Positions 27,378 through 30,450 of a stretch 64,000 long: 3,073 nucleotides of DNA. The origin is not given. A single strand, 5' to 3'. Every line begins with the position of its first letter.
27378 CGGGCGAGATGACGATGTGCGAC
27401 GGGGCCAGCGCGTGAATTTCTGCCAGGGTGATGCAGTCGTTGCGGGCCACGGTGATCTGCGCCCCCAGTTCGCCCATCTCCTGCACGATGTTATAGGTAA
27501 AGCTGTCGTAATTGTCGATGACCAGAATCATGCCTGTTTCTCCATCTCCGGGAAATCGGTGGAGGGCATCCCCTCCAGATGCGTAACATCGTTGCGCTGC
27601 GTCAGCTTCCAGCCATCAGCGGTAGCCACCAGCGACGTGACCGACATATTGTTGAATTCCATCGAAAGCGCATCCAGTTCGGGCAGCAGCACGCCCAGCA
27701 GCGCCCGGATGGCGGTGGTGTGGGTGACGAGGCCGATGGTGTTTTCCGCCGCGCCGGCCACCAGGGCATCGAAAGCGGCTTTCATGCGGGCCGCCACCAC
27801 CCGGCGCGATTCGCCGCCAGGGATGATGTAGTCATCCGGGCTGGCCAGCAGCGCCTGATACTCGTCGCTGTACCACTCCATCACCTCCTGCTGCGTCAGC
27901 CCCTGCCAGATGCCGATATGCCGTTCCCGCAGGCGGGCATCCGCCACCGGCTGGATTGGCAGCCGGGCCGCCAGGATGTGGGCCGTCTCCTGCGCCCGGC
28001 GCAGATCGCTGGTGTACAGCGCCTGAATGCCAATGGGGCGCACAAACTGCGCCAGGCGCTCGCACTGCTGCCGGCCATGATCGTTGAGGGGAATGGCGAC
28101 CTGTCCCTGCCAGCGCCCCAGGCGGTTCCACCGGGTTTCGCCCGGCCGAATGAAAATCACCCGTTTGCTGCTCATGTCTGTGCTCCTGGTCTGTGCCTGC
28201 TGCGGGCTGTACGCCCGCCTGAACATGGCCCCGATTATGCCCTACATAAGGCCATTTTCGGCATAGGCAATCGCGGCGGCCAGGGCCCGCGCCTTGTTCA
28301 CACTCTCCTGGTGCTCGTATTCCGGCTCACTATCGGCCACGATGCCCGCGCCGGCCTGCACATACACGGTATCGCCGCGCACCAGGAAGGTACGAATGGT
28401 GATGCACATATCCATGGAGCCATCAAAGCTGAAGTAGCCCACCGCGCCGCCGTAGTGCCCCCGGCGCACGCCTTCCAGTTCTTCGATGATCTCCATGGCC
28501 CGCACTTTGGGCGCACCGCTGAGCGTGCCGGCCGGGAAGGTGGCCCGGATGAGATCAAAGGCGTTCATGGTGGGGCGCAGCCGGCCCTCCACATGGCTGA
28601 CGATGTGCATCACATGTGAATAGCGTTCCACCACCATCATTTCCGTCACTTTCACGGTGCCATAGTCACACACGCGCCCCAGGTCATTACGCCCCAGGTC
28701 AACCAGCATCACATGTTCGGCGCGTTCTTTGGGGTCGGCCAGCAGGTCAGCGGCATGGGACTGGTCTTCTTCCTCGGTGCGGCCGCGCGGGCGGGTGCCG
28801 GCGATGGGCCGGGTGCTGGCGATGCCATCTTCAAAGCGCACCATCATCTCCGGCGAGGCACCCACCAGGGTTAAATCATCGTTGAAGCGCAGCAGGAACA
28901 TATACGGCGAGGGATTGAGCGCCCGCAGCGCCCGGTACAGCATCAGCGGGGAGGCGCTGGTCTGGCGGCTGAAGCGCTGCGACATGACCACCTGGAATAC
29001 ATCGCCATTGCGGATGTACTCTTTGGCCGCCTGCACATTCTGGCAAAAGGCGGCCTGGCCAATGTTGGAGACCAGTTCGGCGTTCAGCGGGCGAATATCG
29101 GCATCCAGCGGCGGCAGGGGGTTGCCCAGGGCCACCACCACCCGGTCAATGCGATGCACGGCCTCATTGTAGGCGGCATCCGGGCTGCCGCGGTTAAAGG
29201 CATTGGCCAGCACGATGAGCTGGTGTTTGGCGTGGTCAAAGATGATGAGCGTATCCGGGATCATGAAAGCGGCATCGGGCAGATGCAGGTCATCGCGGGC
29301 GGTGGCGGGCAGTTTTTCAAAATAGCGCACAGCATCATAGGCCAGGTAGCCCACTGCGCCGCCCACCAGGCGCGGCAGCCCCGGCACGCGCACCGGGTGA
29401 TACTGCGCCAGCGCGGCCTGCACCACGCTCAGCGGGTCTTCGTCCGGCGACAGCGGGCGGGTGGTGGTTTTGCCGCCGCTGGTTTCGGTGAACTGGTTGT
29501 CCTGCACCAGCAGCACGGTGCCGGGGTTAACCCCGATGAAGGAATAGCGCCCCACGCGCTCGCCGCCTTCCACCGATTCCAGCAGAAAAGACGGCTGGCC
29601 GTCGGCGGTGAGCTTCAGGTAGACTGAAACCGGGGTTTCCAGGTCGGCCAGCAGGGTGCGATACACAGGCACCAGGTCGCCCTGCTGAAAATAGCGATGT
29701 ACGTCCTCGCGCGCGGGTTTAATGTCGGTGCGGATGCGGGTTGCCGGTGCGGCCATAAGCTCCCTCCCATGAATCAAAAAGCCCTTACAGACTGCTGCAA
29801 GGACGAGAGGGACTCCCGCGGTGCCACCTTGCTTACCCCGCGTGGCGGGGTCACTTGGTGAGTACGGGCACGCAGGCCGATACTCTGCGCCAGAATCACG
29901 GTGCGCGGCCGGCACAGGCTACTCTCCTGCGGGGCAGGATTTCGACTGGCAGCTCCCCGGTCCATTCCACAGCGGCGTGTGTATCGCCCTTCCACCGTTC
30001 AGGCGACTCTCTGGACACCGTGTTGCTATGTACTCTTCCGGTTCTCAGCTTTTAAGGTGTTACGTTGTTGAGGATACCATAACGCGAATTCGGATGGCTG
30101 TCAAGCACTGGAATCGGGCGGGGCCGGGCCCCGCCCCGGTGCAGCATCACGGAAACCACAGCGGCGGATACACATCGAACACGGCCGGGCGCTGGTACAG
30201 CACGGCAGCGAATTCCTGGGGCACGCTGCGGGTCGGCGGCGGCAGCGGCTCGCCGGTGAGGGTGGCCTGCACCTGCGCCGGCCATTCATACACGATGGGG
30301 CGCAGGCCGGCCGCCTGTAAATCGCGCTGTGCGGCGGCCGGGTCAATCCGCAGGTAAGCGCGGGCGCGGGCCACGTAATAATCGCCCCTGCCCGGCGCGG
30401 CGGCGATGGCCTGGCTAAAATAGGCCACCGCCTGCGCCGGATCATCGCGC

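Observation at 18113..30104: Tryptophan supraoperon: trpE-G-D-C-F-B-A interleaved with six non-trp genes behind a single T-box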

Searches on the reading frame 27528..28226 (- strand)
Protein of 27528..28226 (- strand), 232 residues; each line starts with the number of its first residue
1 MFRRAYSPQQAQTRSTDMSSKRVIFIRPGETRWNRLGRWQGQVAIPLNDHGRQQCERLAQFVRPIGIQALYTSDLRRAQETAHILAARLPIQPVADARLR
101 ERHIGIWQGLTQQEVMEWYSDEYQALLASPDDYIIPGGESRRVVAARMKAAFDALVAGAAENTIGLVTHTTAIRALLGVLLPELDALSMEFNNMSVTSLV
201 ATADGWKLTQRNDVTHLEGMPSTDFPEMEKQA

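Call 4: search_protein_families(library=pfam, proteins=[window:27528-28226:-])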
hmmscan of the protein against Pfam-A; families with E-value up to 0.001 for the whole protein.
window:27528-28226:- (232 aa): 1 family
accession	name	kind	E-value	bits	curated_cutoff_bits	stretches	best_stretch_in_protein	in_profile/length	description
PF00300.27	His_Phos_1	-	8e-53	179.4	21.7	1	23-213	1-193/194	Histidine phosphatase superfamily (branch 1)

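Call 23: search_protein_families(library=ncbifam, proteins=[window:27528-28226:-], max_evalue=0.001)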
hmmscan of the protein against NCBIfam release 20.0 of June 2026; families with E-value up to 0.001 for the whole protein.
window:27528-28226:- (232 aa): 20 families
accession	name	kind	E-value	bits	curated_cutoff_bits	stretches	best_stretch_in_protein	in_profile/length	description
TIGR03162.1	ribazole_cobC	equivalog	2.4e-32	111.8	162.9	1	23-193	1-170/176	alpha-ribazole phosphatase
NF045917.1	PhserinePhPspA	equivalog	5.5e-31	107.9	350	1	22-181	3-162/211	phosphoserine phosphatase PspA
NF005567.0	PRK07238.1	equivalog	8.6e-30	104.3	326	1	10-206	167-365/378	bifunctional RNase H/acid phosphatase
NF002901.0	PRK03482.1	equivalog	7.6e-26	91.1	261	1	22-218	3-206/215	2,3-diphosphoglycerate-dependent phosphoglycerate mutase GpmB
NF038349.1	dPGM_arch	equivalog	1.4e-18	67.4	225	1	23-201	1-171/194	2,3-diphosphoglycerate-dependent phosphoglycerate mutase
TIGR03848.1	MSMEG_4193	subfamily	4.5e-18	65.4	203.85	1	23-178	2-161/204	MSMEG_4193 family putative phosphomutase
NF009994.0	PRK13463.1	equivalog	1.2e-16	61.1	277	1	23-179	5-161/203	phosphoserine phosphatase 1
NF011580.0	PRK15004.1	equivalog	1.8e-15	57.5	250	1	22-189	2-168/203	adenosylcobalamin/alpha-ribazole phosphatase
NF010718.0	PRK14120.1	equivalog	1.4e-14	54.1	366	1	20-123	4-112/249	phosphoglyceromutase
TIGR01258.1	pgm_1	subfamily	2.5e-13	50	81.7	1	22-122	2-107/245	2,3-bisphosphoglycerate-dependent phosphoglycerate mutase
NF009993.0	PRK13462.1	equivalog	3.5e-13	49.7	226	1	19-178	4-156/203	acid phosphatase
NF010713.0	PRK14115.1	equivalog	6.7e-13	48.5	305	1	21-122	2-108/248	2,3-diphosphoglycerate-dependent phosphoglycerate mutase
NF002217.0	PRK01112.1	equivalog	6.4e-12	45.3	320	1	22-84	3-65/228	2,3-bisphosphoglycerate-dependent phosphoglycerate mutase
NF010714.0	PRK14116.1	equivalog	2e-11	43.9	401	1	22-123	3-109/229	2,3-diphosphoglycerate-dependent phosphoglycerate mutase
NF002339.0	PRK01295.1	equivalog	8.2e-11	41.7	316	1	21-180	3-169/206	2,3-bisphosphoglycerate-dependent phosphoglycerate mutase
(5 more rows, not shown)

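Call 24: search_solved_structures(query=window:27528-28226:-, max_evalue=0.00001)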
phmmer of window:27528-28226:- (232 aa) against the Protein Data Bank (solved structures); distinct sequences matched with E-value up to 0.00001: 73 (the best 60 are shown).
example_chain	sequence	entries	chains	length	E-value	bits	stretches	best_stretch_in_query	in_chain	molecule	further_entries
4ij6_A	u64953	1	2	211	3.7e-20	75.7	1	22-181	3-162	Phosphoserine phosphatase 1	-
4ij5_A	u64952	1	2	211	5.1e-20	75.2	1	22-181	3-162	Phosphoserine phosphatase 1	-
1h2e_A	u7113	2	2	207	7.8e-20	74.6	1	25-219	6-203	PHOSPHATASE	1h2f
1ebb_A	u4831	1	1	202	2e-19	73.3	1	25-218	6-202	PHOSPHATASE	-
4pz9_A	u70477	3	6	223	2.4e-16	63.2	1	18-161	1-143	Glucosyl-3-phosphoglycerate phosphatase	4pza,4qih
6s2q_A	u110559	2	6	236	2.7e-16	63.1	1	18-161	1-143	Glucosyl-3-phosphoglycerate phosphatase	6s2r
1rii_A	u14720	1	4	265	3.7e-11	46.3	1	23-123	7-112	2,3-bisphosphoglycerate-dependent phosphoglycerate mutase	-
5zr2_A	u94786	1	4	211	8.7e-11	45.1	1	22-217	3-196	Phosphoglycerate mutase family protein, putative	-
5zkk_A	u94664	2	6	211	1.2e-10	44.6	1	22-217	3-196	Phosphoglycerate mutase family protein, putative | Phosphoglycerate mutase family protein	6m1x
3e9e_A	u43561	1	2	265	1.3e-10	44.5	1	24-155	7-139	Zgc:56074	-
3e9c_A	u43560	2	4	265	1.8e-10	44.1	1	24-155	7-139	Zgc:56074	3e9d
3lnt_A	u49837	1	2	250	2.2e-10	43.8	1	22-126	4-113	2,3-bisphosphoglycerate-dependent phosphoglycerate mutase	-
3ezn_A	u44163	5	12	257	2.6e-10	43.5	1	22-126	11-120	2,3-bisphosphoglycerate-dependent phosphoglycerate mutase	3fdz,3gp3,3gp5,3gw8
2p9z_A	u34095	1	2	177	3.9e-10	43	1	25-176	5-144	Alpha-ribazole-5'-phosphate phosphatase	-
2eoa_A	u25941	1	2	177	3.9e-10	42.9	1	25-176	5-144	Alpha-ribazole-5'-phosphate phosphatase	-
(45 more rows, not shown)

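Call 58: search_protein_families(library=padloc, proteins=[window:27531-28175:-], max_evalue=0.01)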
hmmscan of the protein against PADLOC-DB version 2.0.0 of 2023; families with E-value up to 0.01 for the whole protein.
window:27531-28175:- (215 aa): 0 families

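Call 103: search_protein_representatives(protein=window:27531-28175:-)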
Query: 215 residues. Proteins with E-value up to 0.001 (for the whole library): 30861; up to 1e-10: 9030; up to 1e-30: 51. The best 150 are listed.
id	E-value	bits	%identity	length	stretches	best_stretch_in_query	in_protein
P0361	5.4e-87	307.2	67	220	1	1-206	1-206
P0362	1.5e-56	207.7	50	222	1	3-210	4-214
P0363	8.4e-48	179.2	55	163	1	1-159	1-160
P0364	1.7e-46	174.9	59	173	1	1-142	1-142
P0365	2.8e-44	167.7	39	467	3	2-201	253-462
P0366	1.0e-41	159.3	37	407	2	6-204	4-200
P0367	1.2e-41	159.1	36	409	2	4-209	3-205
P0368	5.4e-41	157.0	46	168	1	48-214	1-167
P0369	6.1e-38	147.0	35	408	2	5-202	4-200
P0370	9.7e-37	143.1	34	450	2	6-208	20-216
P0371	1.2e-36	142.8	40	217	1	3-202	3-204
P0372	1.7e-36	142.3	33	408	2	5-200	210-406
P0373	4.2e-36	141.0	67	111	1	1-100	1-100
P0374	6.9e-36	140.3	43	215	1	4-207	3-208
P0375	9.0e-36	139.9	37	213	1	2-205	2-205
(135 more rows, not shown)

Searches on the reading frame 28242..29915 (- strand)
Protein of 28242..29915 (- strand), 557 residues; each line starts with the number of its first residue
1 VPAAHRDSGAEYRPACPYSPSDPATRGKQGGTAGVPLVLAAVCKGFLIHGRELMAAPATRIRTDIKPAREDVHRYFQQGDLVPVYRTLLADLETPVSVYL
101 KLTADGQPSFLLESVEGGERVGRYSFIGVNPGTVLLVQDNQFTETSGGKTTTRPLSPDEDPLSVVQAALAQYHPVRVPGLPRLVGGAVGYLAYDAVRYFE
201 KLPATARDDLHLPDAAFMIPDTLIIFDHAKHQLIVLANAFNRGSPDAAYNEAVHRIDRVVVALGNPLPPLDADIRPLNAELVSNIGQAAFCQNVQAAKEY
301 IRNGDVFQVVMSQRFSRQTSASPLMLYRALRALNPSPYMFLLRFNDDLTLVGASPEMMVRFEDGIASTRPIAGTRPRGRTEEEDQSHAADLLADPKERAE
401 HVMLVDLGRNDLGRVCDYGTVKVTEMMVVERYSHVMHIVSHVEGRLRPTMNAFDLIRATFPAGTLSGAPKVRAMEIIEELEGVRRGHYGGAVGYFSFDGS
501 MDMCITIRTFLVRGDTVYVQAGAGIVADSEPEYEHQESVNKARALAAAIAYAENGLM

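Call 4: search_protein_families(library=pfam, proteins=[window:28242-29915:-])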
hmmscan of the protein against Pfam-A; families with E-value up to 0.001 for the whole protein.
window:28242-29915:- (557 aa): 2 families
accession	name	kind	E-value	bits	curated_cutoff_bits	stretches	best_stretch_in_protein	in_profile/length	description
PF00425.24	Chorismate_bind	-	5.5e-95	318.2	27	1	287-541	2-257/257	chorismate binding enzyme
PF04715.19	Anth_synt_I_N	-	1.8e-40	138.9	23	1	91-234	1-139/140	Anthranilate synthase component I, N terminal region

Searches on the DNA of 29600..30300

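Call 6: search_rna_families(source=window, start=29600, end=30300, threshold=evalue, max_evalue=0.01, show_alignments=1)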
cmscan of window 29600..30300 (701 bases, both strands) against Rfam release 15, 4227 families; matches with E-value up to 0.01: 1.
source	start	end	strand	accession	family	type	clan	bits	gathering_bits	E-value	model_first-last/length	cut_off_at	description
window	29796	30055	-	RF00230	T-box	Cis-reg; leader;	-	98.9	93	1.6e-22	1-219/219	no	T-box leader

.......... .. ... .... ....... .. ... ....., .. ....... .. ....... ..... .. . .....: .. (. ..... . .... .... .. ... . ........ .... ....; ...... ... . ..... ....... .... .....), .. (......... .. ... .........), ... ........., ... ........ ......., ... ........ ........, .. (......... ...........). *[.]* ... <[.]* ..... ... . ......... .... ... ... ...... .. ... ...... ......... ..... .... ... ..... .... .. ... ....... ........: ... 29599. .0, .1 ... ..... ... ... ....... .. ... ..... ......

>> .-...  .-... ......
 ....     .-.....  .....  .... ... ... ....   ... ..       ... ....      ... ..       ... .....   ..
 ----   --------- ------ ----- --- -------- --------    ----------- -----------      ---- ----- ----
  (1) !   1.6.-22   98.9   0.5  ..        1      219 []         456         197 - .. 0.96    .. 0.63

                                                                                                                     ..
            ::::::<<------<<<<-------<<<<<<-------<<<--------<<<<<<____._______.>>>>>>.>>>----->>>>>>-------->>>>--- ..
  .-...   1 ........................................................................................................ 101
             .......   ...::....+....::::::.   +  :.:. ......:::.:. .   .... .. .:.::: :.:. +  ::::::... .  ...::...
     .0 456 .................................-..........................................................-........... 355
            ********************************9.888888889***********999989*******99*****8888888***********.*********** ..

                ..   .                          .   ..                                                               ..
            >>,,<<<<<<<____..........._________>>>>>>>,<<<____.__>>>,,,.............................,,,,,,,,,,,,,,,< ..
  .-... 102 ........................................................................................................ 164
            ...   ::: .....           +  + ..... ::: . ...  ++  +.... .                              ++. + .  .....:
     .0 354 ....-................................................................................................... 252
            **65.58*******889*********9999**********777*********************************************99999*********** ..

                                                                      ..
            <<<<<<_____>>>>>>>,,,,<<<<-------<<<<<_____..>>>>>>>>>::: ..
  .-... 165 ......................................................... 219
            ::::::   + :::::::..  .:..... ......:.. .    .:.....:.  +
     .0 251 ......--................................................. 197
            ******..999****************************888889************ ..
